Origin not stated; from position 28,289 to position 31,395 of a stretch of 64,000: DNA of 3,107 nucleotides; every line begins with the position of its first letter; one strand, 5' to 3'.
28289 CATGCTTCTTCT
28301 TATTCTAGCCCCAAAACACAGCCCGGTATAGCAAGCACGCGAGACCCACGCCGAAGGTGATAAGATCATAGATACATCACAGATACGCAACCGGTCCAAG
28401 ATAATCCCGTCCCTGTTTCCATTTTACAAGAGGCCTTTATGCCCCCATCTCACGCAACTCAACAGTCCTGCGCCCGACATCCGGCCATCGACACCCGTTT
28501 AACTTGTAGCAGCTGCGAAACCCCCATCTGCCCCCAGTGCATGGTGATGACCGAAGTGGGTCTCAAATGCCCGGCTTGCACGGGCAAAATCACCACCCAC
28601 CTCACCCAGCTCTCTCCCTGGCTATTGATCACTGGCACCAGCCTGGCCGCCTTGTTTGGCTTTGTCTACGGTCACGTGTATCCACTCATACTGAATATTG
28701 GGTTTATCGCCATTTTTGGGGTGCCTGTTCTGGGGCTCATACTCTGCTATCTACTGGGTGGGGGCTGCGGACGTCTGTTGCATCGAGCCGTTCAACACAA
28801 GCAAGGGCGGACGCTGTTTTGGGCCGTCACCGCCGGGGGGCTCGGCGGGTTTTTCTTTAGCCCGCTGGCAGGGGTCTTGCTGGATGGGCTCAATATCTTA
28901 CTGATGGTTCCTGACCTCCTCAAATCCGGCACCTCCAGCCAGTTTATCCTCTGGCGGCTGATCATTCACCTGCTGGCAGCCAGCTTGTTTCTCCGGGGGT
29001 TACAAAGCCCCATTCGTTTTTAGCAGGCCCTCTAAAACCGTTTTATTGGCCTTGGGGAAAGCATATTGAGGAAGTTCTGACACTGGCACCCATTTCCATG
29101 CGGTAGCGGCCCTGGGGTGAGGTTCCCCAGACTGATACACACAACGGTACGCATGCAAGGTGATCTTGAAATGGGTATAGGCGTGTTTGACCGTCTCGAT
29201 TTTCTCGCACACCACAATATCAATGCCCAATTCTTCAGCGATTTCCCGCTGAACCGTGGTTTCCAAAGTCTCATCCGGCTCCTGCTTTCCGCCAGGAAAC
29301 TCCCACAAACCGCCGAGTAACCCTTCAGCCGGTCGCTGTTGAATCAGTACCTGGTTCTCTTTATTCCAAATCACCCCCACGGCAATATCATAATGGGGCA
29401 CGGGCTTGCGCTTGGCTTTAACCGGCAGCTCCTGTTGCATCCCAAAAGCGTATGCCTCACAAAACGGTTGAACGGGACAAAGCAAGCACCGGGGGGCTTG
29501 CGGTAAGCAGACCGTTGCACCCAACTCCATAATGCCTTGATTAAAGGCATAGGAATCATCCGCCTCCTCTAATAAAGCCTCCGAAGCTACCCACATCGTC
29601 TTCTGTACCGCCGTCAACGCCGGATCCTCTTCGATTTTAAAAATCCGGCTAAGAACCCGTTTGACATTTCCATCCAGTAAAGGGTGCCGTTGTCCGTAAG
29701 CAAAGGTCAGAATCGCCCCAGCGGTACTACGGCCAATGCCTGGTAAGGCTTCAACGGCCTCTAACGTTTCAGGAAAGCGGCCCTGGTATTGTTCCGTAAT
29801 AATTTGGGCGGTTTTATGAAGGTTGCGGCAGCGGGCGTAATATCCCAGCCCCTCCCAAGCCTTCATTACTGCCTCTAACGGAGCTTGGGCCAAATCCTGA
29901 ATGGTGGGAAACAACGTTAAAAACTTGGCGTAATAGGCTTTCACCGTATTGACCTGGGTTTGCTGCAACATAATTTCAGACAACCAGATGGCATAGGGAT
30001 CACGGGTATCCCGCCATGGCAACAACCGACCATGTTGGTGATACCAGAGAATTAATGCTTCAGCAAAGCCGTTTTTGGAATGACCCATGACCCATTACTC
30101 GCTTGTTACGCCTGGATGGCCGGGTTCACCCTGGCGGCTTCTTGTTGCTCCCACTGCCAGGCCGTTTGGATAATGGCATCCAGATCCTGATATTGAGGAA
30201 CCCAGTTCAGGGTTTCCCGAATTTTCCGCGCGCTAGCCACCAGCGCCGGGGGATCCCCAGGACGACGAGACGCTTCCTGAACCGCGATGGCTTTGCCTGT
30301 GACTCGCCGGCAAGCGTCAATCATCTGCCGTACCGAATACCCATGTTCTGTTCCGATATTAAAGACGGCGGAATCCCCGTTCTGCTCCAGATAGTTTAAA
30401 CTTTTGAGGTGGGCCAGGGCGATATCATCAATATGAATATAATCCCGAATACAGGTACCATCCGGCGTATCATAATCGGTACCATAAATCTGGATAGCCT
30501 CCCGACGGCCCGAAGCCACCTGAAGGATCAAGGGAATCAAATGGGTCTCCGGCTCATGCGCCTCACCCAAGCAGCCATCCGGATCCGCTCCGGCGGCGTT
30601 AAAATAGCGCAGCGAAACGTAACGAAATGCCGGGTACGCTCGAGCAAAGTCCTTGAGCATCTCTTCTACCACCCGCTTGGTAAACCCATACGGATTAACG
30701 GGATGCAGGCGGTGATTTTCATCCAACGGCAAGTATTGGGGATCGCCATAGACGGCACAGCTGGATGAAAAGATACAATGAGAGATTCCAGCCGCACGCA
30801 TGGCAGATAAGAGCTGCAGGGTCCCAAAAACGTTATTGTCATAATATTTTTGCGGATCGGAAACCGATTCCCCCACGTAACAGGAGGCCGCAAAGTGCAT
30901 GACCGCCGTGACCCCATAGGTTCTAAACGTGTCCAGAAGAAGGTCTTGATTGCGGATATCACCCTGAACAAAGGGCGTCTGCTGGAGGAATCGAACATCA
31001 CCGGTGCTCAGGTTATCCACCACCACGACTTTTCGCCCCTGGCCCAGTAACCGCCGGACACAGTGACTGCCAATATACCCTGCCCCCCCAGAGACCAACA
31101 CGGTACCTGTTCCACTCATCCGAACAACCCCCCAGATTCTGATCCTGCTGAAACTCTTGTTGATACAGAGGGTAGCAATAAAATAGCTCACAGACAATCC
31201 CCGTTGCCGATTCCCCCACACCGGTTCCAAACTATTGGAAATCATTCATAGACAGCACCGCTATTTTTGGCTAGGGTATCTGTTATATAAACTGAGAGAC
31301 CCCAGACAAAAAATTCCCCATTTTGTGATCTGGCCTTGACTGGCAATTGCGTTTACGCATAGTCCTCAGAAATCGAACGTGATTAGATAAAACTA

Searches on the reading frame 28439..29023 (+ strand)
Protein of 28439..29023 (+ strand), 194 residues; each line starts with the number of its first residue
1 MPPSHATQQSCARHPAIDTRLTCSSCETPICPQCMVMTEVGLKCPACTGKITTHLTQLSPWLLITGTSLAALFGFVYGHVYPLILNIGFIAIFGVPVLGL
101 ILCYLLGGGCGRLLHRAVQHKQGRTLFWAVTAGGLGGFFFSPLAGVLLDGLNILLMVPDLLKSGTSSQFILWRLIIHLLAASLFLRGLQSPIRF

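Call 4: search_protein_families(library=pfam, proteins=[window:28439-29023:+])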
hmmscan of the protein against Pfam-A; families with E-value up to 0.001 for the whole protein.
window:28439-29023:+ (194 aa): 1 family
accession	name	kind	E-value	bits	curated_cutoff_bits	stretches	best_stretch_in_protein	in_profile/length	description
PF00643.29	zf-B_box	-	0.00017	22.2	24.1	1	8-36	3-31/42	B-box zinc finger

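Call 6: search_protein_families(library=ncbifam, proteins=[window:28439-29023:+], max_evalue=0.00001)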
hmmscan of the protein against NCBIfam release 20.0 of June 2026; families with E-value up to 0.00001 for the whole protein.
window:28439-29023:+ (194 aa): 0 families

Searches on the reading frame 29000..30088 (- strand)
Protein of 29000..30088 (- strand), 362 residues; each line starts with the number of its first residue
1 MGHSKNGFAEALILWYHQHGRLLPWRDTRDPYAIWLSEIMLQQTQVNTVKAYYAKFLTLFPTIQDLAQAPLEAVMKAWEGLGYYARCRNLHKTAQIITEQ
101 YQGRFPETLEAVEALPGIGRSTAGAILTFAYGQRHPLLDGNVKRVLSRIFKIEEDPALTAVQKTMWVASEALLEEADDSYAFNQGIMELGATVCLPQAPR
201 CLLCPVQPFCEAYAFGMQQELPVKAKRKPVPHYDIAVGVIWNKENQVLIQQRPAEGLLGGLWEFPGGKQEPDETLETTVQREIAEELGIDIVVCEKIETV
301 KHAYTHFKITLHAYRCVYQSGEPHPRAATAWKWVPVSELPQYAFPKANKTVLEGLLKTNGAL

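Call 4: search_protein_families(library=pfam, proteins=[window:29000-30088:-])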
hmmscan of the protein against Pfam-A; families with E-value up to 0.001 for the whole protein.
window:29000-30088:- (362 aa): 5 families
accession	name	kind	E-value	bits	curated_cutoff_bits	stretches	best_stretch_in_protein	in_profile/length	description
PF14815.12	NUDIX_4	-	1.7e-35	121.6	35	1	236-353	1-112/113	NUDIX domain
PF00730.31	HhH-GPD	-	1.1e-22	80.9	26.2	1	37-166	2-103/108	HhH-GPD superfamily base excision DNA repair protein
PF00293.34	NUDIX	-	2.4e-19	70.1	21.1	1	235-350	4-129/134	NUDIX domain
PF00633.29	HHH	-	2.7e-06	27.4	24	1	101-129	2-30/30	Helix-hairpin-helix motif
PF22327.2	Nudt16-like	-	0.00037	20.9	27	1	245-314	23-91/161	U8 snoRNA-decapping enzyme-like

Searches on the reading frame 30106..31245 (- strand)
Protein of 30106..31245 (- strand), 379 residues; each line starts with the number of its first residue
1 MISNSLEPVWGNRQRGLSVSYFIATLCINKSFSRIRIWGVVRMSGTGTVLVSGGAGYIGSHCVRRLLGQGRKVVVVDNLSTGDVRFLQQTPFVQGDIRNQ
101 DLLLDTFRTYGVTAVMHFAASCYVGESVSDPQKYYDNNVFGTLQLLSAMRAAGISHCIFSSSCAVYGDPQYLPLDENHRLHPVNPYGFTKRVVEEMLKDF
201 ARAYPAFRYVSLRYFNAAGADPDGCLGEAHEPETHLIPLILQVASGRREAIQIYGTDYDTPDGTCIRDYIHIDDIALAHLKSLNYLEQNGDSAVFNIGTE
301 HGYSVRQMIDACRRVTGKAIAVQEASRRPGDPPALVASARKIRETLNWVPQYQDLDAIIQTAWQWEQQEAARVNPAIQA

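Call 4: search_protein_families(library=pfam, proteins=[window:30106-31245:-])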
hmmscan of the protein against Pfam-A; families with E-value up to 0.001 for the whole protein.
window:30106-31245:- (379 aa): 8 families
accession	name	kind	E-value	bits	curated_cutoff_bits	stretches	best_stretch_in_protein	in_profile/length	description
PF01370.27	Epimerase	-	1.6e-57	195.1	20.9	1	49-298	1-240/240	NAD dependent epimerase/dehydratase family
PF16363.11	GDP_Man_Dehyd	-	1.8e-52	179.3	27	1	50-353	1-324/332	GDP-mannose 4,6 dehydratase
PF01073.25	3Beta_HSD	-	7.1e-15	55.2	22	1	50-198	1-158/280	3-beta hydroxysteroid dehydrogenase/isomerase family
PF02719.21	Polysacc_synt_2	-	2.6e-13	50.3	20.2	1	49-219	1-173/293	Polysaccharide biosynthesis protein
PF04321.23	RmlD_sub_bind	-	5.5e-09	35.9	27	1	48-202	2-141/287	RmlD substrate binding domain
PF13460.12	NAD_binding_10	-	3.8e-07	30.6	27.2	1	53-198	1-132/184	NAD(P)H-binding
PF07993.18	NAD_binding_4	-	4.2e-05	23.3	20.1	0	87-201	60-192/258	Male sterility protein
PF05368.20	NmrA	-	0.00046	20.3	27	1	46-162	2-107/298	NmrA-like family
